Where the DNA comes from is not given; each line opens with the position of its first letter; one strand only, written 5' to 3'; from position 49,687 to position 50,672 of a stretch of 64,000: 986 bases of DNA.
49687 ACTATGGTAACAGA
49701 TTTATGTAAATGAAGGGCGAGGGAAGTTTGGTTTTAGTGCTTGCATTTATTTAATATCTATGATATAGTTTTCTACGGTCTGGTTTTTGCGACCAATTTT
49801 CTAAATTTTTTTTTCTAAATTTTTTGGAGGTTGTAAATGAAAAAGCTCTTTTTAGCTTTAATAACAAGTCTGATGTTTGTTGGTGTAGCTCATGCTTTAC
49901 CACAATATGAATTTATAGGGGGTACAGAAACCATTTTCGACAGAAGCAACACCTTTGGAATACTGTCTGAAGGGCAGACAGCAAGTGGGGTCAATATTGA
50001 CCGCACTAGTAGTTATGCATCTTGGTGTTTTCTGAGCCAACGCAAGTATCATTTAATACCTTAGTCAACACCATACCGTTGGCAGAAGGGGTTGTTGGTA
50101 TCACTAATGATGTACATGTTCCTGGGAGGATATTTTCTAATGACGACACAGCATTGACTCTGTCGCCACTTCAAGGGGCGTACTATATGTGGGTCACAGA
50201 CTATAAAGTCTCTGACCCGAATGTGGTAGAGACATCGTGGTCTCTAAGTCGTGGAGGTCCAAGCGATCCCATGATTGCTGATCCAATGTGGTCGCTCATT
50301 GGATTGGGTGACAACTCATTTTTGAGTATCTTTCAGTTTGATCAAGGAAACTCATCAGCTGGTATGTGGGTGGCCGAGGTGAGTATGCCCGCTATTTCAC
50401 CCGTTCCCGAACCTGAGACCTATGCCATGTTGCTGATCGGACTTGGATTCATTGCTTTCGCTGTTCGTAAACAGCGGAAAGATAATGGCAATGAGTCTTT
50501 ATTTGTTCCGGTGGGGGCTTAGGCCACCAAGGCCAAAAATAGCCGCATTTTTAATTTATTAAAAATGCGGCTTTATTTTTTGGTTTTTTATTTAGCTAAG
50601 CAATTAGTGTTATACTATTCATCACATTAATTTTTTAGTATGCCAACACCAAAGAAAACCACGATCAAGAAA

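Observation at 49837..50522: PEP-CTERM (exosortase-type) sorting signal on a frameshifted secreted protein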

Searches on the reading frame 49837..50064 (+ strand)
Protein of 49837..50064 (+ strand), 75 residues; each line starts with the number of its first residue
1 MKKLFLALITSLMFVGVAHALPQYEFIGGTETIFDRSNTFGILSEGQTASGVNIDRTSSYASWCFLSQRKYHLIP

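Call 6: search_protein_families(library=ncbifam, proteins=[window:49837-50064:+], max_evalue=10)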
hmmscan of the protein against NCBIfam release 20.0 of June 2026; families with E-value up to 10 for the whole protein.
window:49837-50064:+ (75 aa): 0 families

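Call 7: search_protein_families(library=pfam, proteins=[window:49837-50064:+], max_evalue=10)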
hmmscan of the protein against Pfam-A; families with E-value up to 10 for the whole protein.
window:49837-50064:+ (75 aa): 0 families

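Call 40: find_encoding_contigs(protein=window:49837-50064:+, flank=3000, max_places=10)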
Protein window:49837-50064:+ (75 aa): 8 contigs read that carry it; 6 places shown.
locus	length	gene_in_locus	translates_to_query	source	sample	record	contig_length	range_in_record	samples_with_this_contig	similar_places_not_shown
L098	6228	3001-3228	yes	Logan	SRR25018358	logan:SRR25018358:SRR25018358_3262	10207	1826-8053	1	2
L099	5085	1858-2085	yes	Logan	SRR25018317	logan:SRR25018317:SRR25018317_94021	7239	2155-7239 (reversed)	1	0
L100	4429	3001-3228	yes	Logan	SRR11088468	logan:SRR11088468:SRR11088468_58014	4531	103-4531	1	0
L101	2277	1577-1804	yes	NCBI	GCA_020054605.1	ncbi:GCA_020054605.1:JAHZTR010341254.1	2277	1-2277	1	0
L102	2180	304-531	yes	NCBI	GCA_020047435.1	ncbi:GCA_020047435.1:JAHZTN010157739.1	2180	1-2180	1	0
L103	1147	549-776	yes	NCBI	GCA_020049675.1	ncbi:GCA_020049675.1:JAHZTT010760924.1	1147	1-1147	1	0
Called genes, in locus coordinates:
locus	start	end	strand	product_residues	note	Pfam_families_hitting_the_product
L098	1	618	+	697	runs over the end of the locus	PF07705:CARDB, PF05345:He_PIG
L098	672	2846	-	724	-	PF17191:RecG_wedge, PF01336:tRNA_anti-codon (weak), PF04851:ResIII, PF00270:DEAD, PF00271:Helicase_C, PF19833:RecG_dom3_C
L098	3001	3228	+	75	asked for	-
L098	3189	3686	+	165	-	PF07589:PEP_exosort_dom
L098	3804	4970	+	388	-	PF00390:malic, PF00899:ThiF (weak), PF03949:Malic_M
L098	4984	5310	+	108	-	PF01329:Pterin_4a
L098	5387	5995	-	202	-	PF13489:Methyltransf_23, PF13847:Methyltransf_31 (weak), PF08241:Methyltransf_11, PF08242:Methyltransf_12, PF13649:Methyltransf_25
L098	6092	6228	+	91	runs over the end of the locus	-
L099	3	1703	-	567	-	?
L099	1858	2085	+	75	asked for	-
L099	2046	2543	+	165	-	PF07589:PEP_exosort_dom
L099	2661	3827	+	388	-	PF00390:malic, PF00899:ThiF (weak), PF03949:Malic_M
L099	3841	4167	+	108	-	PF01329:Pterin_4a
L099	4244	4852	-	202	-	PF13489:Methyltransf_23, PF13847:Methyltransf_31 (weak), PF08241:Methyltransf_11, PF08242:Methyltransf_12, PF13649:Methyltransf_25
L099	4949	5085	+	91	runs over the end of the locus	-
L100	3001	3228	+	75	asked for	-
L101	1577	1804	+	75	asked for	-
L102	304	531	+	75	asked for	-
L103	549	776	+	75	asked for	-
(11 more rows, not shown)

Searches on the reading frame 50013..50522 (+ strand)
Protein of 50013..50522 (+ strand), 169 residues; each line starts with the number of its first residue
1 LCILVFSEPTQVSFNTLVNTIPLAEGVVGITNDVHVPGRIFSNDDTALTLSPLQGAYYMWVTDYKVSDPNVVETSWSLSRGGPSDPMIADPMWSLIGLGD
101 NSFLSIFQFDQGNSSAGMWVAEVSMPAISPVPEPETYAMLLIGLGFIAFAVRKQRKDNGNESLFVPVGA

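Call 6: search_protein_families(library=ncbifam, proteins=[window:50013-50522:+], max_evalue=10)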
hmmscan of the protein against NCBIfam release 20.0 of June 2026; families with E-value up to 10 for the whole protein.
window:50013-50522:+ (169 aa): 12 families
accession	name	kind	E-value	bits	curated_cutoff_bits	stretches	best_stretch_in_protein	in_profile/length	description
NF038126.1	PEP_CTERM_FxDxF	subfamily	1.8e-10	41.3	50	1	127-153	138-164/165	FxDxF family PEP-CTERM protein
NF038129.1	PEP_NF038129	equivalog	2.3e-07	30.8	65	1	104-154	141-194/194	NF038129 family PEP-CTERM protein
NF035944.1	PEPxxWA-CTERM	domain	8.9e-07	28.7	35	1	131-153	1-23/24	PEPxxWA-CTERM sorting domain-containing protein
NF038119.1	PEP_CTERM_MHFG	equivalog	1.1e-05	25.8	100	1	123-154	228-259/260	MHFG family PEP-CTERM protein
NF038124.1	PEP_CTERM_TLD_A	exception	1.7e-05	24.6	100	1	111-155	192-235/235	PEP_CTERM-anchored TLD domain-containing protein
TIGR02595.1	PEP_CTERM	domain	2.6e-05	24.7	16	1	131-154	1-24/24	PEP-CTERM sorting domain-containing protein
NF033554.9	floc_PepA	equivalog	6.1e-05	22.9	80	1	129-156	235-260/261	flocculation-associated PEP-CTERM protein PepA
NF038120.1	PEP_CTERM_QFxxD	subfamily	0.00093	19.1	80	1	128-154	190-214/215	NF038120 family PEP-CTERM protein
NF038118.1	PEP_CTERM_CCXG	equivalog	0.0014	18.4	90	1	129-153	174-198/199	CCXG family PEP-CTERM protein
NF033947.0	PEP-cistern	hypoth_equivalog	0.0056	16.4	60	1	109-153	153-195/195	cistern family PEP-CTERM protein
NF041538.1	PEP_EDSA_1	subfamily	0.0059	16.3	100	1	130-153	283-306/307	EDSAP-1 family PEP-CTERM protein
NF038125.1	PEP_CTERM_THxN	subfamily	0.051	13.1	85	1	123-156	217-246/246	THxN family PEP-CTERM protein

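Call 7: search_protein_families(library=pfam, proteins=[window:50013-50522:+], max_evalue=10)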
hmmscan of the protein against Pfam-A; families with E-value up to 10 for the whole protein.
window:50013-50522:+ (169 aa): 1 family
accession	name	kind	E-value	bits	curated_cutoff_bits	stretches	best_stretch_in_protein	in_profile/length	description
PF07589.16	PEP-CTERM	-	2.6e-09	37.2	20.7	1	130-155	1-23/24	PEP-CTERM motif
